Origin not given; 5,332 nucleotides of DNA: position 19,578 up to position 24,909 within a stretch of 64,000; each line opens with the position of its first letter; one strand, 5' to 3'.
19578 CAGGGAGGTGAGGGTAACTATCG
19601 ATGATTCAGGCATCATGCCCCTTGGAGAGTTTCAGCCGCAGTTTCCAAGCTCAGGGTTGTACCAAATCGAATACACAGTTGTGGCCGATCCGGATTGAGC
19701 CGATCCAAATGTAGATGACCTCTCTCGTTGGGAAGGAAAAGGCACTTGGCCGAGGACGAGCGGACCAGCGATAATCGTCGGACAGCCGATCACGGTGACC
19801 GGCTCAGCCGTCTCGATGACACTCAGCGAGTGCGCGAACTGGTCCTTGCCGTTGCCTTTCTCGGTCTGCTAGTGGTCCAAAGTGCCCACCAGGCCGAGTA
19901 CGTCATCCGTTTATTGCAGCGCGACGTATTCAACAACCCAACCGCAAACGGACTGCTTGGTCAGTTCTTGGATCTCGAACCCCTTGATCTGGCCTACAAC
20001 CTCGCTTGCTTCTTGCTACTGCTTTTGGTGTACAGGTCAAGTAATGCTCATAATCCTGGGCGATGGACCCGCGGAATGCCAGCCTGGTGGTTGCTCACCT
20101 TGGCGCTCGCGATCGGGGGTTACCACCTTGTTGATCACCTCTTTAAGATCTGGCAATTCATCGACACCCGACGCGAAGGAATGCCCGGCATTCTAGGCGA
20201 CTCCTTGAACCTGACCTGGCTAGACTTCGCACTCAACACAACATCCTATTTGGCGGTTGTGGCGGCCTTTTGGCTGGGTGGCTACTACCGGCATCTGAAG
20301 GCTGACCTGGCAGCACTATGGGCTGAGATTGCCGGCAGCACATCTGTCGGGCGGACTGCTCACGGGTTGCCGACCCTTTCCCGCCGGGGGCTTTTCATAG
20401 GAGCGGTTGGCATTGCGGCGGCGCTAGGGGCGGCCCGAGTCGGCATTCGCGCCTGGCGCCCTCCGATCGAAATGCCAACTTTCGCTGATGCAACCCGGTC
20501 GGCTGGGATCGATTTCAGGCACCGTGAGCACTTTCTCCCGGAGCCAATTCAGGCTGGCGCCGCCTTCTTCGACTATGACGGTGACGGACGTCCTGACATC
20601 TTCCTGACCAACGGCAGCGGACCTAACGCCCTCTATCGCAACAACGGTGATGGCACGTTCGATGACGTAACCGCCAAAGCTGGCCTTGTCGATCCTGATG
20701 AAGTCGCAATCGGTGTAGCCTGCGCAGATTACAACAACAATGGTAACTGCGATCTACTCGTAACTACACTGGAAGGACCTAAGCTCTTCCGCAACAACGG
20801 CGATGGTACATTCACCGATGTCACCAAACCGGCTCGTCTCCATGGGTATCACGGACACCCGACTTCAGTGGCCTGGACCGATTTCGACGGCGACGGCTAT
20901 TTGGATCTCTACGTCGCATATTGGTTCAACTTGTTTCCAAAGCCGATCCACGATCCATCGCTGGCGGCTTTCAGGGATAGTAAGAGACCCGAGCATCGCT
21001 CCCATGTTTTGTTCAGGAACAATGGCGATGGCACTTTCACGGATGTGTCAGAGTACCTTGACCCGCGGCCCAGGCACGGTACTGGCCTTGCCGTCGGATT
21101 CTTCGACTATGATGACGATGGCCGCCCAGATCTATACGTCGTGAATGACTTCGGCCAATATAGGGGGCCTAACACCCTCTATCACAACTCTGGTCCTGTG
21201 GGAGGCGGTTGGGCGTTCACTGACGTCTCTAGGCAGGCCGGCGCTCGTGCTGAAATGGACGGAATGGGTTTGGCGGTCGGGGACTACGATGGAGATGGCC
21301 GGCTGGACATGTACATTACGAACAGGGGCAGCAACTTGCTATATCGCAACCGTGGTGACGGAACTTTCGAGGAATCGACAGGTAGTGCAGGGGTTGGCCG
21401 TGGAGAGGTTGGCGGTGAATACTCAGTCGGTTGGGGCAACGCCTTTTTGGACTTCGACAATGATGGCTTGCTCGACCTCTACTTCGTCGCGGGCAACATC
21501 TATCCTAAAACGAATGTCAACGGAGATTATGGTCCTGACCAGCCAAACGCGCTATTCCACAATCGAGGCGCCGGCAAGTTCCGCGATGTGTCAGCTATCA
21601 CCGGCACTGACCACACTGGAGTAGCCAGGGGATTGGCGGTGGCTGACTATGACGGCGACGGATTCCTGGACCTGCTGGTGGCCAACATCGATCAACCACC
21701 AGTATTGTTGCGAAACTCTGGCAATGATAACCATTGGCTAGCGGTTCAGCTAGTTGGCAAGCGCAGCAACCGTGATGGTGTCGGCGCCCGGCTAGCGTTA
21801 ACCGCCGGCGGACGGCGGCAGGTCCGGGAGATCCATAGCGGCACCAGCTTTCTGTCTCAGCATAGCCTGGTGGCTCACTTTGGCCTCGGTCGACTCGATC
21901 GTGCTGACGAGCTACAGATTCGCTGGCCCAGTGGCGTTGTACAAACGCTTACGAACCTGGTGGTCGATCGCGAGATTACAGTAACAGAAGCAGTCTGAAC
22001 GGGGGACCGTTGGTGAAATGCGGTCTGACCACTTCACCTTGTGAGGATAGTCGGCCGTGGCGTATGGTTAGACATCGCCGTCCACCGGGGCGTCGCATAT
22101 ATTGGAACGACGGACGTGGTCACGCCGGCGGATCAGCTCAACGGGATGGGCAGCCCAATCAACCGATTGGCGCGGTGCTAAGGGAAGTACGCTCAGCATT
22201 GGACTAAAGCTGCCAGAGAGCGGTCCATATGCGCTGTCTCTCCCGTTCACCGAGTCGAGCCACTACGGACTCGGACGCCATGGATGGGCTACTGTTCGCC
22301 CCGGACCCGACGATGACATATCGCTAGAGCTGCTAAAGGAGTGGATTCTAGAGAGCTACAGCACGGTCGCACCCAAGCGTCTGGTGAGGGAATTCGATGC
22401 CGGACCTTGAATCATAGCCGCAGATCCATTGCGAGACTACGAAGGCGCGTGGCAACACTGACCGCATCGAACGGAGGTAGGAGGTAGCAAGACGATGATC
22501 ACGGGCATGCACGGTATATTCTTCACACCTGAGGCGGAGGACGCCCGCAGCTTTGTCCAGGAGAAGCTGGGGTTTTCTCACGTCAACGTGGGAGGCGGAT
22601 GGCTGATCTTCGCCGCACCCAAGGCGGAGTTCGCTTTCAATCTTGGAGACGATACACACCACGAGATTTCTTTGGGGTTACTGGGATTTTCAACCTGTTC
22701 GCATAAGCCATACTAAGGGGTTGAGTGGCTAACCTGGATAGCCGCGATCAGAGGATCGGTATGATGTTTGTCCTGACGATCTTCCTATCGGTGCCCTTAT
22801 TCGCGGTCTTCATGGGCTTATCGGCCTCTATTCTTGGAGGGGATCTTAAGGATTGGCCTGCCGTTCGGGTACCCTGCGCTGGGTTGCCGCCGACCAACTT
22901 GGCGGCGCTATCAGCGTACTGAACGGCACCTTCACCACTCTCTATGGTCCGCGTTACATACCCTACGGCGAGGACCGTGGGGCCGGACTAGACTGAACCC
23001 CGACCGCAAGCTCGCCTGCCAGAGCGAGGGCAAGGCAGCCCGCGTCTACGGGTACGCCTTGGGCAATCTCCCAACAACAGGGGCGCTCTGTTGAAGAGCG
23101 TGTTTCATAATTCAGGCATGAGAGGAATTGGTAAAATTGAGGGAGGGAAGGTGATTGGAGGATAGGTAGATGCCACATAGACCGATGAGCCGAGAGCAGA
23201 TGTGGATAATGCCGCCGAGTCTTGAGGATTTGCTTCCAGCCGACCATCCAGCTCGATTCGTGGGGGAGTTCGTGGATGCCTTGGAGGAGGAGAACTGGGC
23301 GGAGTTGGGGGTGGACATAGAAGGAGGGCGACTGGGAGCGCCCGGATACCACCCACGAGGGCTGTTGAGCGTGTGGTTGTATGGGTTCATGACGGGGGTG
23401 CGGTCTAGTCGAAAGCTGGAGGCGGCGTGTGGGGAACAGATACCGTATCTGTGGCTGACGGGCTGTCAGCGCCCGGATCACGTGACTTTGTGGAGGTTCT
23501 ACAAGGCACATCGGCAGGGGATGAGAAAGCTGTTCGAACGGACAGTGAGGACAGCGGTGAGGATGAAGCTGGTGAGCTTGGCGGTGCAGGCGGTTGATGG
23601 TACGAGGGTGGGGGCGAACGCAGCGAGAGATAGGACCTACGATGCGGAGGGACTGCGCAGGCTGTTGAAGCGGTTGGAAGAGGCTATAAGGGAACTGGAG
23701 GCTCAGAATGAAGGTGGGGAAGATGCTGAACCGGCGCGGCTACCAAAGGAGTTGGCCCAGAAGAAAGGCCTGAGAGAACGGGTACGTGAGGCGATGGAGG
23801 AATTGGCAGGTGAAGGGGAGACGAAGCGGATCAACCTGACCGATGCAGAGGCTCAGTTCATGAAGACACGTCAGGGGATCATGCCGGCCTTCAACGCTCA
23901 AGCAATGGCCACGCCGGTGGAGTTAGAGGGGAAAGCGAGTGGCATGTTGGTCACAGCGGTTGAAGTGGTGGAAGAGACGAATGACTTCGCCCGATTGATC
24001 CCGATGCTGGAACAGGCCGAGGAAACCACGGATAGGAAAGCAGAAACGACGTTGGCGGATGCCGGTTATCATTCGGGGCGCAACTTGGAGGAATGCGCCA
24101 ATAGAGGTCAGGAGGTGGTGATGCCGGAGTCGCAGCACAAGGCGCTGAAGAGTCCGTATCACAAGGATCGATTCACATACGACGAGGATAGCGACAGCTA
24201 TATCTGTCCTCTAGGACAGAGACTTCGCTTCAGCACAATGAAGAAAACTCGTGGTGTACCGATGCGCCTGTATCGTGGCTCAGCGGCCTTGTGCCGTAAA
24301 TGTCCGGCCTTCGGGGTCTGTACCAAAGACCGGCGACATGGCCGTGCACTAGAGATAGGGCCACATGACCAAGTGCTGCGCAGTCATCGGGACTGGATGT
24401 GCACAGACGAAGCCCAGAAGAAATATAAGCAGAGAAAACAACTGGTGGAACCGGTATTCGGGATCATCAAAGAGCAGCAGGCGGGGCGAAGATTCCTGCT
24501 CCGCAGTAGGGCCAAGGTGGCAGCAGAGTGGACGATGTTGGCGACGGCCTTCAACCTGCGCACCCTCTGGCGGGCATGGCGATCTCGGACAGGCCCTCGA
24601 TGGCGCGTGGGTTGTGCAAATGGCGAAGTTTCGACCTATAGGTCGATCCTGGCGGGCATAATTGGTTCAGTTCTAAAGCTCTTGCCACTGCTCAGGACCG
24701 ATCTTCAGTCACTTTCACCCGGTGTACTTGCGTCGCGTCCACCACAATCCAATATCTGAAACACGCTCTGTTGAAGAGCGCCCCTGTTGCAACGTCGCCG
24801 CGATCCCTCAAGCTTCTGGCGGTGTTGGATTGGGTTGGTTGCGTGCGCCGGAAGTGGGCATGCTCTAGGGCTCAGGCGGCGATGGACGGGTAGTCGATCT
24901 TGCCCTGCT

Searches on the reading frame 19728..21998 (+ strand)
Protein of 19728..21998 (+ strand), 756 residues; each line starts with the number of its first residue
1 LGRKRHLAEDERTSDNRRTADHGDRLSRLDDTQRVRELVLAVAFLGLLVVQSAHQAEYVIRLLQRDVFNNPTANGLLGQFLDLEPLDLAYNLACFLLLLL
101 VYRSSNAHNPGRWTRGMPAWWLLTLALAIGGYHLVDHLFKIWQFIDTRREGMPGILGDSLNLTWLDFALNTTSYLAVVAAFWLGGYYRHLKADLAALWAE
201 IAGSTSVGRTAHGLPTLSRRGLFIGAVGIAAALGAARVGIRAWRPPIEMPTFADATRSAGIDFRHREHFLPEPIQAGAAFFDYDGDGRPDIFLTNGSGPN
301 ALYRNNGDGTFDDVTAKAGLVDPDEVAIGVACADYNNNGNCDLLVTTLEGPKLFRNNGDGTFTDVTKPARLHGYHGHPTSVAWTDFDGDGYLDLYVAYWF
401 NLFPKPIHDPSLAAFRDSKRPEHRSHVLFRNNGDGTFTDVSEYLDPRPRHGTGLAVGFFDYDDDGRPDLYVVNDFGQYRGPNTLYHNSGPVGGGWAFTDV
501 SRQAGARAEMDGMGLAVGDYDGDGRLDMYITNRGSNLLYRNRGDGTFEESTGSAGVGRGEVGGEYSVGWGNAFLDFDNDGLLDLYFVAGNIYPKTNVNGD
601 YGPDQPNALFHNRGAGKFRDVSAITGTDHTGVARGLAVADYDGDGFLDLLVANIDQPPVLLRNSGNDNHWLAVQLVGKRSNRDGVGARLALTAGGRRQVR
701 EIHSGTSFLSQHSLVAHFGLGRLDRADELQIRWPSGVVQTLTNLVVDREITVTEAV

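Call 90: search_protein_families(library=pfam, proteins=[window:19728-21998:+], max_evalue=0.00001)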
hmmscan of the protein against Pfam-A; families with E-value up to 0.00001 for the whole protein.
window:19728-21998:+ (756 aa): 3 families
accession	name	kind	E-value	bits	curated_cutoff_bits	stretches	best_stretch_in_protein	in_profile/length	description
PF13517.12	FG-GAP_3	-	7.9e-58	193.4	26.9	6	334-396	1-61/61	FG-GAP-like repeat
PF07593.17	UnbV_ASPIC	-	1.4e-20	73.4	23.4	1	684-751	1-68/68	ASPIC and UnbV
PF01839.29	FG-GAP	-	1.4e-18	66.8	22.1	0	378-397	2-21/37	FG-GAP repeat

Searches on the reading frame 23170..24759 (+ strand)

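Call 90: search_protein_families(library=pfam, proteins=[window:23170-24759:+], max_evalue=0.00001)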
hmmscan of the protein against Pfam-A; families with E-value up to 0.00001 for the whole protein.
window:23170-24759:+ (529 aa): 3 families
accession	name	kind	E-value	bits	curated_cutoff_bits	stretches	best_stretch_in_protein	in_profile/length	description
PF13751.12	DDE_Tnp_1_6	-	9.7e-24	84.5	25.1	1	345-466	1-124/125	Transposase DDE domain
PF05598.16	DUF772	-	5.2e-15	55.6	23.1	1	56-124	1-73/74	Transposase domain (DUF772)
PF01609.27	DDE_Tnp_1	-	4.4e-13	49.9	23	1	260-463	48-200/200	Transposase DDE domain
